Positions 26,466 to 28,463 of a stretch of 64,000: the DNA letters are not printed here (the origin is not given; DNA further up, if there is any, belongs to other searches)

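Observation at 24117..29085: Split ligase toolkit (MurD-like, ATP-grasp, PALP enzyme, NlpC/P60 peptidase) surrounding the carrier-like ORF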

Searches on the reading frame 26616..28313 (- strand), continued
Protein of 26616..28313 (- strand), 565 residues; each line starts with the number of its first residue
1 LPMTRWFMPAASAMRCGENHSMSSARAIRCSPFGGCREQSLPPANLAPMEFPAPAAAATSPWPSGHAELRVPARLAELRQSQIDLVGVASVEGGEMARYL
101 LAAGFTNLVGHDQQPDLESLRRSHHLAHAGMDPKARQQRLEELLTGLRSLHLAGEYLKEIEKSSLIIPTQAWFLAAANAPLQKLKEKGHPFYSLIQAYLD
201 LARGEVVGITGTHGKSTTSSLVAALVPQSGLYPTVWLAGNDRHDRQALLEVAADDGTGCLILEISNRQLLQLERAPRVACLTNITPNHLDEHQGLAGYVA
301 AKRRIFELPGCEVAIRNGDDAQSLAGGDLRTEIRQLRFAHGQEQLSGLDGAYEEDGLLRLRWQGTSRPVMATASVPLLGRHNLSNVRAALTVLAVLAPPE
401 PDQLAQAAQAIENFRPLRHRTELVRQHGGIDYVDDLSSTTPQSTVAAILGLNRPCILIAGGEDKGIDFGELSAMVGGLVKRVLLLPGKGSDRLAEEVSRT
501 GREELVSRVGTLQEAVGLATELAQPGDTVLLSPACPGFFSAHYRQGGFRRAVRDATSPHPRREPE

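Call 17: list_cluster_members(proteins=[L006:368-790:+, L006:829-1851:+, L006:2312-4129:+, L006:4180-5652:+, L006:5636-7021:+, L006:7024-8004:+, L006:9497-10621:+, L006:10618-11736:+, L006:11733-13112:+, L006:13109-14029:+])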
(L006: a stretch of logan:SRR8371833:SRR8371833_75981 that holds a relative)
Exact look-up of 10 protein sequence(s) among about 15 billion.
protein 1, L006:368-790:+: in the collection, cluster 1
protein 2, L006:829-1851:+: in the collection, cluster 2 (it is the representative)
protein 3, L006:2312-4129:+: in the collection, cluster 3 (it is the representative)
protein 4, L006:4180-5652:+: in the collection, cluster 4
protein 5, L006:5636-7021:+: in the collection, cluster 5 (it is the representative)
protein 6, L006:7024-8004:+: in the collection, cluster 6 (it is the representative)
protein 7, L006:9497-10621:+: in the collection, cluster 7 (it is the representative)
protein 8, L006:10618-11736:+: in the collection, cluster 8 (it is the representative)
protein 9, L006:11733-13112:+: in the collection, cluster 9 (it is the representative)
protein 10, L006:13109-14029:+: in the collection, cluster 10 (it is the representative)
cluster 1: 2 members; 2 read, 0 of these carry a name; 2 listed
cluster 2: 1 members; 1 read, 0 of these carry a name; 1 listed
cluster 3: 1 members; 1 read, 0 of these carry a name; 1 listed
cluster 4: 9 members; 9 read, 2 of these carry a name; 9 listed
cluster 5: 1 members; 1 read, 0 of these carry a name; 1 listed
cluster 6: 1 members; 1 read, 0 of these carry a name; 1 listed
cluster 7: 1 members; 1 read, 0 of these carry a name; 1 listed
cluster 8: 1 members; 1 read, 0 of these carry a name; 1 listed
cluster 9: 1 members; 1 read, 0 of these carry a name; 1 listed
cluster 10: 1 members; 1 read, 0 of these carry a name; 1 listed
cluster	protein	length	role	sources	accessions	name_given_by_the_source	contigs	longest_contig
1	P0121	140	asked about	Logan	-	-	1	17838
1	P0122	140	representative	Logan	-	-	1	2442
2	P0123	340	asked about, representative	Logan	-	-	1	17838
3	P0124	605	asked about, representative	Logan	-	-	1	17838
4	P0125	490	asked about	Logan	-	-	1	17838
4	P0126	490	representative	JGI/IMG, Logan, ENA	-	-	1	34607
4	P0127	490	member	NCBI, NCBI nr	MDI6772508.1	MAG: UDP-N-acetylmuramoyl-L-alanyl-D-glutamate--2,6-diaminopimelate ligase [bacterium] | UDP-N-acetylmuramoyl-L-alanyl-D-glutamate--2,6-diaminopimelate ligase [bacterium]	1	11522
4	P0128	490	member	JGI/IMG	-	UDP-N-acetylmuramoyl-L-alanyl-D-glutamate--2,6-diaminopimelate ligase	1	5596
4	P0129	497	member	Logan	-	-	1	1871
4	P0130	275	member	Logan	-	-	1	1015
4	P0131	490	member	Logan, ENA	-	-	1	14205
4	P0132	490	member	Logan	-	-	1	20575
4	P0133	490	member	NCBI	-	-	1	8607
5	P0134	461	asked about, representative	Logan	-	-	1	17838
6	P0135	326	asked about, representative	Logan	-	-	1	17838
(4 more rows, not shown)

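Call 18: find_homologous_proteins(query=P0071, max_evalue=1e-30)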
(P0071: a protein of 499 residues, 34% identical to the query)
Query P0071 (499 aa): 993 proteins with E <= 1e-30 among 8000 candidates; the best 120 are listed.
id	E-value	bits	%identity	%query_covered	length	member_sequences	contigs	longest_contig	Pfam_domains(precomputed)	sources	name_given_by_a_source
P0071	0.0e+0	1120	100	100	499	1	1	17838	PF02875.27,PF08245.19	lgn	-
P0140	2.6e-291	985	90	100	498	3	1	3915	PF02875.27,PF08245.19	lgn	-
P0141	8.3e-288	973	89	100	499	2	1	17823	PF02875.27,PF08245.19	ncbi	-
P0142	3.9e-281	951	86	100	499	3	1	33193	PF02875.27,PF08245.19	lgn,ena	-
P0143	4.9e-275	931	85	100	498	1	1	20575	PF02875.27,PF08245.19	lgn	-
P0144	4.9e-268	908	83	100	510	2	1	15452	PF02875.27,PF08245.19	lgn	-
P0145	1.1e-261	887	82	99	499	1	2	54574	PF02875.27,PF08245.19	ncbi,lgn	-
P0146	2.0e-260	883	79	100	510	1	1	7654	PF02875.27,PF08245.19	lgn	-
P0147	3.7e-239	813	75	99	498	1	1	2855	PF02875.27,PF08245.19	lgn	-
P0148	3.5e-233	793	74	98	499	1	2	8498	PF02875.27,PF08245.19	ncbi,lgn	-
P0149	3.6e-227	773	72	97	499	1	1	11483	PF02875.27,PF08245.19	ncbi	-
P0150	8.6e-227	772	71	98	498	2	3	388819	PF02875.27,PF08245.19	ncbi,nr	ncbi:MAG: UDP-N-acetylmuramoyl-L-alanine--D-glutamate ligase [Armatimonadota bacterium]|nr:UDP-N-ace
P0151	1.4e-226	771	74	97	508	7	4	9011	PF02875.27,PF08245.19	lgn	-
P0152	3.6e-226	770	73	98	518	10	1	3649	PF02875.27,PF08245.19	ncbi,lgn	-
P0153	4.0e-226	770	72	97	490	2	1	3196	PF02875.27,PF08245.19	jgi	-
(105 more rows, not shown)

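Call 23: search_solved_structures(query=P0001, max_evalue=0.00001, show_alignments=1)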
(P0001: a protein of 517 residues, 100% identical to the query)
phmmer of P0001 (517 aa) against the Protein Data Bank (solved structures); distinct sequences matched with E-value up to 0.00001: 25.
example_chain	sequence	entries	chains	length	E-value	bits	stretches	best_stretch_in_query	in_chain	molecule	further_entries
8dp2_A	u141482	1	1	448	1.3e-33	119.9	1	139-490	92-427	UDP-N-acetylmuramoylalanine--D-glutamate ligase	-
7sy9_A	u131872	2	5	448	1.3e-33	119.9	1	139-490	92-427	UDP-N-acetylmuramoylalanine--D-glutamate ligase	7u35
3lk7_A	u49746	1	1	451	1.8e-33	119.4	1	130-488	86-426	UDP-N-acetylmuramoylalanine--D-glutamate ligase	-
2jff_A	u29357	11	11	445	1.4e-31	113.2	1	126-511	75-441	UDP-N-ACETYLMURAMOYLALANINE--D-GLUTAMATE LIGASE | UDP-N-ACETYLMURAMOYL-ALANINE-D-GLUTAMATE LIGASE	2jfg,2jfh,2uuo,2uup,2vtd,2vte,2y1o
8v8w_A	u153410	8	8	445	3e-31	112.1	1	126-505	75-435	UDP-N-acetylmuramoylalanine--D-glutamate ligase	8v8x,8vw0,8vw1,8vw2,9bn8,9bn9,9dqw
2wjp_A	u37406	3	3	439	4.1e-31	111.7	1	126-492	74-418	UDP-N-ACETYLMURAMOYLALANINE--D-GLUTAMATE LIGASE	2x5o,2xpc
5a5f_A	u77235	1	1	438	4.4e-31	111.6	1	126-491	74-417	UDP-N-ACETYLMURAMOYLALANINE--D-GLUTAMATE LIGASE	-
1e0d_A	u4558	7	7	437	4.5e-31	111.5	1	126-491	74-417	UDP-N-ACETYLMURAMOYLALANINE--D-GLUTAMATE LIGASE | UDP-N-ACETYLMURAMOYL-L-ALANINE:D-GLUTAMATE LIGASE | UDP-N-ACETYLMURAMOYL-L-ALANINE/:D-GLUTAMATE LIGASE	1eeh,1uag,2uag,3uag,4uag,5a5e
8v8y_A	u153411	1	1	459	4.8e-31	111.4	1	126-491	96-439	UDP-N-acetylmuramoylalanine--D-glutamate ligase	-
7sir_A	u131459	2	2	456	4.6e-28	101.6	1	151-491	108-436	UDP-N-acetylmuramoylalanine--D-glutamate ligase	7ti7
4buc_A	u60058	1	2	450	7.3e-14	54.8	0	342-491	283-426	UDP-N-ACETYLMURAMOYLALANINE--D-GLUTAMATE LIGASE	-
7bva_A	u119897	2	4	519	1.1e-10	44.2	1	126-379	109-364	UDP-N-acetylmuramate--L-alanine ligase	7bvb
8g6p_A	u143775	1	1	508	4.6e-09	38.9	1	155-263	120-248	UDP-N-acetylmuramoyl-L-alanyl-D-glutamate--2,6-diaminopimelate ligase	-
1gqq_A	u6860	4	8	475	1.7e-07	33.7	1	108-389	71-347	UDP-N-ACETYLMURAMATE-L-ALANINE LIGASE | UDP-N-acetylmuramate--alanine ligase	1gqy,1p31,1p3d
8f5d_A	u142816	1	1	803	3.1e-07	32.9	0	229-364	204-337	Multifunctional fusion protein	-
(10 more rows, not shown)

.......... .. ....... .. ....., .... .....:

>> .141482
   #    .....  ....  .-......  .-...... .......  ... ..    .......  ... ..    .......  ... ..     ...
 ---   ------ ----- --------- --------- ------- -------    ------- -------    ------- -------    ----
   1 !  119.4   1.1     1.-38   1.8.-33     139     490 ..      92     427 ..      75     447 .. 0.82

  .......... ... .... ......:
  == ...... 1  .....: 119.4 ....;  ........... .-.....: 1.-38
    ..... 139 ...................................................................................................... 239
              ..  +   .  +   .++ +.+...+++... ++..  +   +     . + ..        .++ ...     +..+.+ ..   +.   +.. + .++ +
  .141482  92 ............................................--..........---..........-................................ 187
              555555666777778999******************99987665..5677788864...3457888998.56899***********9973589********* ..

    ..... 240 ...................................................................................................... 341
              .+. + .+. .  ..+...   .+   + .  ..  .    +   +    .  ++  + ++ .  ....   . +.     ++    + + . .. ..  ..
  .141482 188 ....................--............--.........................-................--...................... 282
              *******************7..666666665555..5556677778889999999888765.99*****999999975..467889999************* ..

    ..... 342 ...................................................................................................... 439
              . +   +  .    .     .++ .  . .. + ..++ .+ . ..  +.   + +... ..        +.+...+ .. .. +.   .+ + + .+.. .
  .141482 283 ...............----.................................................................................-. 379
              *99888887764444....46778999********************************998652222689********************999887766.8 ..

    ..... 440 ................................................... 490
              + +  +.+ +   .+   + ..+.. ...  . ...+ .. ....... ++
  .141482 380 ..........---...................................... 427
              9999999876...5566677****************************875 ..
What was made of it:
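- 26616..28169 (-): MurD-family ligase (517 aa) with a complete three-domain fold and a remodelled amino-acid (D-Glu γ-carboxylate) loop. PDB MurD 1e-33 (call 23).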

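Call 25: search_solved_structures(query=L001:11642-12730:+, max_evalue=0.001, show_alignments=2)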
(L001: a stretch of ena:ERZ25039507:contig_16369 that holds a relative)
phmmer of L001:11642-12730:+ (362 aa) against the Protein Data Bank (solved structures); distinct sequences matched with E-value up to 0.001: 11.
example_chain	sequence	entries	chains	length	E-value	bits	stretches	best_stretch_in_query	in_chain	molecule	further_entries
2zsj_A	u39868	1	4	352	4.2e-11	45.7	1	31-126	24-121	Threonine synthase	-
2d1f_A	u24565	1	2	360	1.6e-08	37.3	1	31-322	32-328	Threonine synthase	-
6cgq_A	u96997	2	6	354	7.7e-08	35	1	30-130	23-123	Threonine synthase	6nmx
2rkb_A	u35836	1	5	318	5.1e-07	32.3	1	38-130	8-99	Serine dehydratase-like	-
4h27_A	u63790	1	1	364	6.9e-07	31.9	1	6-134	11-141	L-serine dehydratase/L-threonine deaminase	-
1pwe_A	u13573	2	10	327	1.1e-06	31.3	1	38-135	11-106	L-serine dehydratase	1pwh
1p5j_A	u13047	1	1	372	3e-06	29.8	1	6-130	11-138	L-serine dehydratase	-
1uim_A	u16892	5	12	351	1.5e-05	27.5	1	31-113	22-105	Threonine Synthase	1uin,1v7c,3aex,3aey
8y1j_A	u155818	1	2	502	1.9e-05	27.1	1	38-158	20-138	L-threonine dehydratase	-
8zkv_A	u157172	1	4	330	0.00067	22.1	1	37-135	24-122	L-threonine dehydratase biosynthetic IlvA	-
43cq_A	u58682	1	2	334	0.00069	22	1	37-135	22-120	L-threonine dehydratase biosynthetic IlvA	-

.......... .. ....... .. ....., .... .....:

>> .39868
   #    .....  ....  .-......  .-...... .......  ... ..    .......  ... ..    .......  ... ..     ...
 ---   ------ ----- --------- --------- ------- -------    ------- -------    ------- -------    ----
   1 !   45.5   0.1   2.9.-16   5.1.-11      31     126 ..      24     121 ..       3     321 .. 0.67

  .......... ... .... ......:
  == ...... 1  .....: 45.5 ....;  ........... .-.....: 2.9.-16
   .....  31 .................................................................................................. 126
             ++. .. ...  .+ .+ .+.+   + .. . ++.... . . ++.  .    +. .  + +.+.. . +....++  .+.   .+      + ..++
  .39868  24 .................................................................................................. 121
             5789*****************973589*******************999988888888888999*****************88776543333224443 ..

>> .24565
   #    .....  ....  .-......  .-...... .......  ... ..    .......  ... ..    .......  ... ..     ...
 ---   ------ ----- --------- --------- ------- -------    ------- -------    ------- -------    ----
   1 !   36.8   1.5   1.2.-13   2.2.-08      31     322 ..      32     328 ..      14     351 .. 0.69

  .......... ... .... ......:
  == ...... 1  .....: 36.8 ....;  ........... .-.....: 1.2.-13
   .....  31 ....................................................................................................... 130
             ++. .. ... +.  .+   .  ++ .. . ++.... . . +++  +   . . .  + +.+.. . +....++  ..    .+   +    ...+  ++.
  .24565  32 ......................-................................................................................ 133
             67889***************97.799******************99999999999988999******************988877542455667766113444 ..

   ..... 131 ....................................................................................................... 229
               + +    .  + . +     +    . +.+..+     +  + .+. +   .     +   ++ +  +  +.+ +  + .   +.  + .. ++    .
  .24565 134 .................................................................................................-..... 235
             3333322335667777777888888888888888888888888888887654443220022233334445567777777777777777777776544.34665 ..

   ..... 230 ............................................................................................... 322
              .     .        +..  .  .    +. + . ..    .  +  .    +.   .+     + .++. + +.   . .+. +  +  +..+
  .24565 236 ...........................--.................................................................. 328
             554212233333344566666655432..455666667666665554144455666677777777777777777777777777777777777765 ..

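Call 52: search_protein_families(library=padloc, proteins=[P0001], max_evalue=0.001)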
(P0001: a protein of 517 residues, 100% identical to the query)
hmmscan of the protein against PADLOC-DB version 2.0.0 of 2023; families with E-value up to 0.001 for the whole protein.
P0001 (517 aa): 0 families

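Call 60: search_protein_families(library=pfam, proteins=[L005:3347-5077:+], max_evalue=0.01)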
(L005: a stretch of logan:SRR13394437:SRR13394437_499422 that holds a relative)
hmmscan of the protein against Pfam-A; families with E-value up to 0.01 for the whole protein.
L005:3347-5077:+ (576 aa): 2 families
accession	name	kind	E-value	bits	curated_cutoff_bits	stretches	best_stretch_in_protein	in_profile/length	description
PF14336.11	GLUCM-like_C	-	6.3e-51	174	27.9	1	18-277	15-291/291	D-glutamate cyclase-like, C-terminal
PF00877.26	NLPC_P60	-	1.3e-12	48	23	1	463-552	1-90/105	NlpC/P60 family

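Call 64: list_cluster_members(proteins=[P0095, P0109, P0113, P0086, P0104, P0098, P0107, P0094, P0075, P0076])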
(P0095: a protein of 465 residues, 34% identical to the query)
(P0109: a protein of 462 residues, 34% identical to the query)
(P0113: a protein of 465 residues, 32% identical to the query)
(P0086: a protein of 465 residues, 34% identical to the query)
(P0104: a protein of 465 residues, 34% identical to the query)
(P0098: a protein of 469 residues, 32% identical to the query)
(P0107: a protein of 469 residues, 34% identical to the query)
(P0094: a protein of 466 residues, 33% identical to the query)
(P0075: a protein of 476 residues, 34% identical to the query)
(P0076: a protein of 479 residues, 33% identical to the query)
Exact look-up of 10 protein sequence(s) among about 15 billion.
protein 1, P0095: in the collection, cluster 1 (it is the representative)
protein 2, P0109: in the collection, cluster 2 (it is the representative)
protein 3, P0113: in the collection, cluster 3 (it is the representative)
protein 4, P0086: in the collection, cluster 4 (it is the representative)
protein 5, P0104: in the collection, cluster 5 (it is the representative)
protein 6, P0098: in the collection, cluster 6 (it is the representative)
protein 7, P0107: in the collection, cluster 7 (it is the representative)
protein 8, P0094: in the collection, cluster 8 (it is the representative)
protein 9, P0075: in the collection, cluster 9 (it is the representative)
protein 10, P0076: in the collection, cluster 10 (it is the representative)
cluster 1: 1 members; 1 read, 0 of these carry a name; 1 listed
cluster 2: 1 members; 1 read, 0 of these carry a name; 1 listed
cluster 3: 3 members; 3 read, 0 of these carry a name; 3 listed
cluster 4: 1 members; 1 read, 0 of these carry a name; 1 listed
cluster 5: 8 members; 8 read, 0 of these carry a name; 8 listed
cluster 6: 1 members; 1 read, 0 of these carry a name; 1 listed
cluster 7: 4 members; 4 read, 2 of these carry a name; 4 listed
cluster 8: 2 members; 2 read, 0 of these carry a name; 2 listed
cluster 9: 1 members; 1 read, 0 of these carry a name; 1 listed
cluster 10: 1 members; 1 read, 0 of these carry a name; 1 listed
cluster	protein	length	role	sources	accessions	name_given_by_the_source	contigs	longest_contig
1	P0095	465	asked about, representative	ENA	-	-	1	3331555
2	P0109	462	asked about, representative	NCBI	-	-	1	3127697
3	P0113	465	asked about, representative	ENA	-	-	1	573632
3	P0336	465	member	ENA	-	-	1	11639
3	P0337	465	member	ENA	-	-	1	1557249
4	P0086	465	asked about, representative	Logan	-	-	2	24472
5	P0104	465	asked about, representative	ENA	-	-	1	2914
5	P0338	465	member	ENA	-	-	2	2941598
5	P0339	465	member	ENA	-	-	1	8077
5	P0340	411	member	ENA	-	-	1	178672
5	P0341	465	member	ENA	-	-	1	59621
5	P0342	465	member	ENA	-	-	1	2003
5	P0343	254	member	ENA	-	-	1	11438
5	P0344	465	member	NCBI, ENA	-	-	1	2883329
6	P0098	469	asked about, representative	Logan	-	-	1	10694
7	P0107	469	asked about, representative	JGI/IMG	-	UDP-N-acetylmuramoylalanine--D-glutamate ligase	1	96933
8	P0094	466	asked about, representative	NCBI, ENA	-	-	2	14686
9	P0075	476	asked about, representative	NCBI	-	-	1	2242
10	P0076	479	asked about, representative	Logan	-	-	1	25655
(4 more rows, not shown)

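Call 82: find_encoding_contigs(protein=P0076, flank=8000, max_places=1)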
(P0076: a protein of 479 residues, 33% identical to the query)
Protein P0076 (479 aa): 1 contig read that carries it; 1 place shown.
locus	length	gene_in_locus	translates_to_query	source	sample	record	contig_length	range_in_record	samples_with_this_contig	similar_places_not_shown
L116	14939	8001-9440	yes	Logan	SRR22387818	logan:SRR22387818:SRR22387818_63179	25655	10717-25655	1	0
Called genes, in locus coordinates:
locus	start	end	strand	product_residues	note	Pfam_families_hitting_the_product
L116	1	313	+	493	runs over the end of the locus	PF23357:DUF7088, PF09822:ABC_transp_aux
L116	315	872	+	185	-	PF14238:DUF4340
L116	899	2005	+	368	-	PF01261:AP_endonuc_2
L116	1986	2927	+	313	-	PF07992:Pyr_redox_2, PF00070:Pyr_redox (faint), PF00890:FAD_binding_2 (faint), PF13738:Pyr_redox_3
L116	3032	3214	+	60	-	PF12797:Fer4_2 (weak), PF12838:Fer4_7 (faint), PF00037:Fer4 (weak), PF12837:Fer4_6 (weak), PF13237:Fer4_10 (faint), PF13459:Fer4_15, PF14697:Fer4_21 (weak), PF13370:Fer4_13, +1 more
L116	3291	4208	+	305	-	PF00768:Peptidase_S11, PF13354:Beta-lactamase2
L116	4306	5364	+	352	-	PF00953:Glycos_transf_4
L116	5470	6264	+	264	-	PF01177:Asp_Glu_race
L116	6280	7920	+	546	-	PF01979:Amidohydro_1 (weak), PF07969:Amidohydro_3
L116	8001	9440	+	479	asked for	PF08245:Mur_ligase_M, PF02875:Mur_ligase_C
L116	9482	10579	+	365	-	PF01098:FTSW_RODA_SPOVE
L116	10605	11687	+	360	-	PF03033:Glyco_transf_28, PF04101:Glyco_tran_28_C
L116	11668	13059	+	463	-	PF01225:Mur_ligase, PF08245:Mur_ligase_M, PF02875:Mur_ligase_C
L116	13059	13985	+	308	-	PF01565:FAD_binding_4, PF02873:MurB_C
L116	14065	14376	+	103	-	PF02482:Ribosomal_S30AE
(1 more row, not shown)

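Call 83: find_encoding_contigs(protein=P0083, flank=6000, max_places=1)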
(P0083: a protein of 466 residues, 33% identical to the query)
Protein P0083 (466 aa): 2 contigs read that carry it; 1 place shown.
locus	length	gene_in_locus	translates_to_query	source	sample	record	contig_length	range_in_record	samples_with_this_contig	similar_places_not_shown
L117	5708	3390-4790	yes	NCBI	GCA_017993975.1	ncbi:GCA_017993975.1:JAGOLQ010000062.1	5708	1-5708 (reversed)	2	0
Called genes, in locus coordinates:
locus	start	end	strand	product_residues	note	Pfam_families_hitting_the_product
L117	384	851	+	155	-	PF00578:AhpC-TSA, PF08534:Redoxin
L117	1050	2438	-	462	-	PF00753:Lactamase_B, PF12706:Lactamase_B_2 (weak), PF16661:Lactamase_B_6, PF10996:Beta-Casp, PF07521:RMMBL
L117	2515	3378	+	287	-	PF00877:NLPC_P60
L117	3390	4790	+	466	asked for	PF08245:Mur_ligase_M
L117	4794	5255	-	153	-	-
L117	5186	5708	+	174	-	PF00291:PALP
